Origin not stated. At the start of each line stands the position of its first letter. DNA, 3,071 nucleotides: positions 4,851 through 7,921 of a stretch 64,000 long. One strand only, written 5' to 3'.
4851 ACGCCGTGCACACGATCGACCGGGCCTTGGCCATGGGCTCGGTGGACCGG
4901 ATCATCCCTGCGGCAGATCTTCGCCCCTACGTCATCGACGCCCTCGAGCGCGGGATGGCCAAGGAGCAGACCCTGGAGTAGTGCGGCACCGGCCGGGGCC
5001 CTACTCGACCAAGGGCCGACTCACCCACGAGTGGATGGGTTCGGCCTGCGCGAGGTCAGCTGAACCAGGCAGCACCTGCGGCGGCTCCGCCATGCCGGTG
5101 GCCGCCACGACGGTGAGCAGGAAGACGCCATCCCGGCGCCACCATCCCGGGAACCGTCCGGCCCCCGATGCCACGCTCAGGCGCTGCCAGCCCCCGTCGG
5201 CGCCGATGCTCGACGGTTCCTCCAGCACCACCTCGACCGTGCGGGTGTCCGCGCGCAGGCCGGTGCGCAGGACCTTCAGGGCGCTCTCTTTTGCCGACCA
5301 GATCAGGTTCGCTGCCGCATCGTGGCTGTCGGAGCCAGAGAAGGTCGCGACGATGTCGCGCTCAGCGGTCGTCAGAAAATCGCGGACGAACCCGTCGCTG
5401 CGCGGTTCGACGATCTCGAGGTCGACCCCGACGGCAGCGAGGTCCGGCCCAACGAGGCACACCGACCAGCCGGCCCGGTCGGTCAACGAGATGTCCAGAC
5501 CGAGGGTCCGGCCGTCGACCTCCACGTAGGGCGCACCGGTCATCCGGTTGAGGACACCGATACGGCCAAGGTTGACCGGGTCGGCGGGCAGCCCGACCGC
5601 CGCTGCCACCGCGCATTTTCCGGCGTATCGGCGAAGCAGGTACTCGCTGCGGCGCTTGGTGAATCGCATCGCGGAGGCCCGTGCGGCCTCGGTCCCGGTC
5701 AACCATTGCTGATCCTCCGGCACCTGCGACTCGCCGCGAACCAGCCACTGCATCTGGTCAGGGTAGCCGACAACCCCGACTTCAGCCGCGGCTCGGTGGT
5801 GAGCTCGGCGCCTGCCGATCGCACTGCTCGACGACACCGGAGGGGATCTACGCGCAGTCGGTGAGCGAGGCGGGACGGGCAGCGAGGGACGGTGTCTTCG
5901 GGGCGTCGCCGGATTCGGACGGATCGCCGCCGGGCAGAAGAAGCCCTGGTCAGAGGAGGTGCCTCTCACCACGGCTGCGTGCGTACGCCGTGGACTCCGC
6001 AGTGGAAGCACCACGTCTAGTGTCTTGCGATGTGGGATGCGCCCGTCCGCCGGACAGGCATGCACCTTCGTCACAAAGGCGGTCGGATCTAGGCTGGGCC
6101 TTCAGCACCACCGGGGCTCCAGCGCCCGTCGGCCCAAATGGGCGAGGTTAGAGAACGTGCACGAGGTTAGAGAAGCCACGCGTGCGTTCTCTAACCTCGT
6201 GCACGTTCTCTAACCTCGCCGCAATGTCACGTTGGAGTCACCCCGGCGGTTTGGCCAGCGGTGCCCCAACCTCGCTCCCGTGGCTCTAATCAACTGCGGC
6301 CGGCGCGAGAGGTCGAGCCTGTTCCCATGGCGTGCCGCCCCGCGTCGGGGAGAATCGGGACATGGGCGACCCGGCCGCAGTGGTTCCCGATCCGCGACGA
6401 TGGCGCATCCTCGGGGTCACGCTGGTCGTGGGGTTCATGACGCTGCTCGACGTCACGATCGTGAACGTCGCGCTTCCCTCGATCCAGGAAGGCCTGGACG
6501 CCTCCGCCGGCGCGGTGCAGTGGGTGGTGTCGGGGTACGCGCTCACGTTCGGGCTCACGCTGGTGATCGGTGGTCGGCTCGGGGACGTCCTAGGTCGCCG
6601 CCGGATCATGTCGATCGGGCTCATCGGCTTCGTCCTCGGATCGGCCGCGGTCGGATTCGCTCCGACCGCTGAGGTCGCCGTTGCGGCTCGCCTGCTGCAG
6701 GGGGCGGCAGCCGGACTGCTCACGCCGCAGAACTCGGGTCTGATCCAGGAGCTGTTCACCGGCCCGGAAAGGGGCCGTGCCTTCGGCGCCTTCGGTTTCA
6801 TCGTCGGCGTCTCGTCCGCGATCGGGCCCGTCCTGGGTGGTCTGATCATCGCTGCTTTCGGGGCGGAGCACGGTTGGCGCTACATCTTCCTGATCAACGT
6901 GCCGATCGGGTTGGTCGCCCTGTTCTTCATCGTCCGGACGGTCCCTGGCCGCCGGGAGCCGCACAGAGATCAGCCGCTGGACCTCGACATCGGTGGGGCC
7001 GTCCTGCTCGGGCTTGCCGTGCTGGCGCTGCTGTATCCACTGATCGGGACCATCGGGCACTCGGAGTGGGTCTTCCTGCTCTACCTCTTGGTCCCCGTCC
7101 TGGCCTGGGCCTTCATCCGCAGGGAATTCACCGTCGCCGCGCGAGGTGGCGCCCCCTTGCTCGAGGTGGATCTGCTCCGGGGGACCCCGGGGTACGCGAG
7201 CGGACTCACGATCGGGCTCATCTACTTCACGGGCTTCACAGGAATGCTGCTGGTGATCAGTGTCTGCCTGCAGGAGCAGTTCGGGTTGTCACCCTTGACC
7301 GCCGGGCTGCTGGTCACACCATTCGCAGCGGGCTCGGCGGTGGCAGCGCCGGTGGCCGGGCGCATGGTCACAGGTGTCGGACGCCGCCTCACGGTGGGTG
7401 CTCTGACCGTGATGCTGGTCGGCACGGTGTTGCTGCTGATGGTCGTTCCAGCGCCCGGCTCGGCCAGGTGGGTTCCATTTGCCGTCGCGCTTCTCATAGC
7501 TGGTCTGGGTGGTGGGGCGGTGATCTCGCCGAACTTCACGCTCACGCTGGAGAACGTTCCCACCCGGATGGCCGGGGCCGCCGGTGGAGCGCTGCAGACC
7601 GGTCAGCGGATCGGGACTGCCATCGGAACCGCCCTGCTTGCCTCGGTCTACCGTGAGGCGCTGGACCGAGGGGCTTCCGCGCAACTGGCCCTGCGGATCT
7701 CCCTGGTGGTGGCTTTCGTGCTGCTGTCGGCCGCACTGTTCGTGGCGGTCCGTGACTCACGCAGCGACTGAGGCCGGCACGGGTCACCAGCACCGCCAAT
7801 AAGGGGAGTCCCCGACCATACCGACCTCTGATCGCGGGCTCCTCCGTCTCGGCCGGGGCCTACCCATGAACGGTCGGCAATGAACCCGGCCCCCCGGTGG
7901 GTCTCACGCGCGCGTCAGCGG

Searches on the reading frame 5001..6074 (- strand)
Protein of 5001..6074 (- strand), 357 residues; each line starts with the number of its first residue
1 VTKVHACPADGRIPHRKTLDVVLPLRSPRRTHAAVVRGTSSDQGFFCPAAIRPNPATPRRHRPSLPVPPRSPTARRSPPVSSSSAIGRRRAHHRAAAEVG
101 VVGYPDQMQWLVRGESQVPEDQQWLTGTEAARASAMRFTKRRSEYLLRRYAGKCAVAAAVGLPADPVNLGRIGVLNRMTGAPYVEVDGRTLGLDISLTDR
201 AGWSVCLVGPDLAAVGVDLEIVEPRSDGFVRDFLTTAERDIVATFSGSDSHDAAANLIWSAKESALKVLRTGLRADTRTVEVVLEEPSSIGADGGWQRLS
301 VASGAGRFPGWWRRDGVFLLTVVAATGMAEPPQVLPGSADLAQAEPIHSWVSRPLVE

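Call 57: search_protein_families(library=pfam, max_evalue=0.001, proteins=[window:5001-6074:-])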
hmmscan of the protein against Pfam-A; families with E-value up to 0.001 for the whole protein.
window:5001-6074:- (357 aa): 1 family
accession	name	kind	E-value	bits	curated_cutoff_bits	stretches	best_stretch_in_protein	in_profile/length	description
PF01648.25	ACPS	-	1.2e-13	51.5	25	1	214-286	1-80/111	4'-phosphopantetheinyl transferase superfamily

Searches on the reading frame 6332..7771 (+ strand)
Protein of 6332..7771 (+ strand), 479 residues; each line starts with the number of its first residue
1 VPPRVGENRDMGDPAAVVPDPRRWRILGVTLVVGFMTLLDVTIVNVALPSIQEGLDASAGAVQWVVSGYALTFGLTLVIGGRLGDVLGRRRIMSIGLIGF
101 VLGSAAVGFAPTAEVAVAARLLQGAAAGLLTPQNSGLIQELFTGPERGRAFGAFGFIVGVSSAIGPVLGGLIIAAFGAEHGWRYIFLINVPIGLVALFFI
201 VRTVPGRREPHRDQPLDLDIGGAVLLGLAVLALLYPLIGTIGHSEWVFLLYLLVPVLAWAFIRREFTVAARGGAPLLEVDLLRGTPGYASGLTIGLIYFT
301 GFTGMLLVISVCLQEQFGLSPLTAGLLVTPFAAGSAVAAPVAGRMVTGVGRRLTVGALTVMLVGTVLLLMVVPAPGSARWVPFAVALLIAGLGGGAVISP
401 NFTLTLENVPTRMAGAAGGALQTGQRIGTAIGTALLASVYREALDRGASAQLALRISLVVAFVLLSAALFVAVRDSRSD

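Call 57: search_protein_families(library=pfam, max_evalue=0.001, proteins=[window:6332-7771:+])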
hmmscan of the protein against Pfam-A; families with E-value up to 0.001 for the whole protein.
window:6332-7771:+ (479 aa): 2 families
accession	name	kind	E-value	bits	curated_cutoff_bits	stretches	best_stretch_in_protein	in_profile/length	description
PF07690.21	MFS_1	-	2e-54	185.3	33.4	2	31-209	2-181/347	Major Facilitator Superfamily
PF00083.30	Sugar_tr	-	1e-08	35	22.3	1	32-200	18-188/452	Sugar (and other) transporter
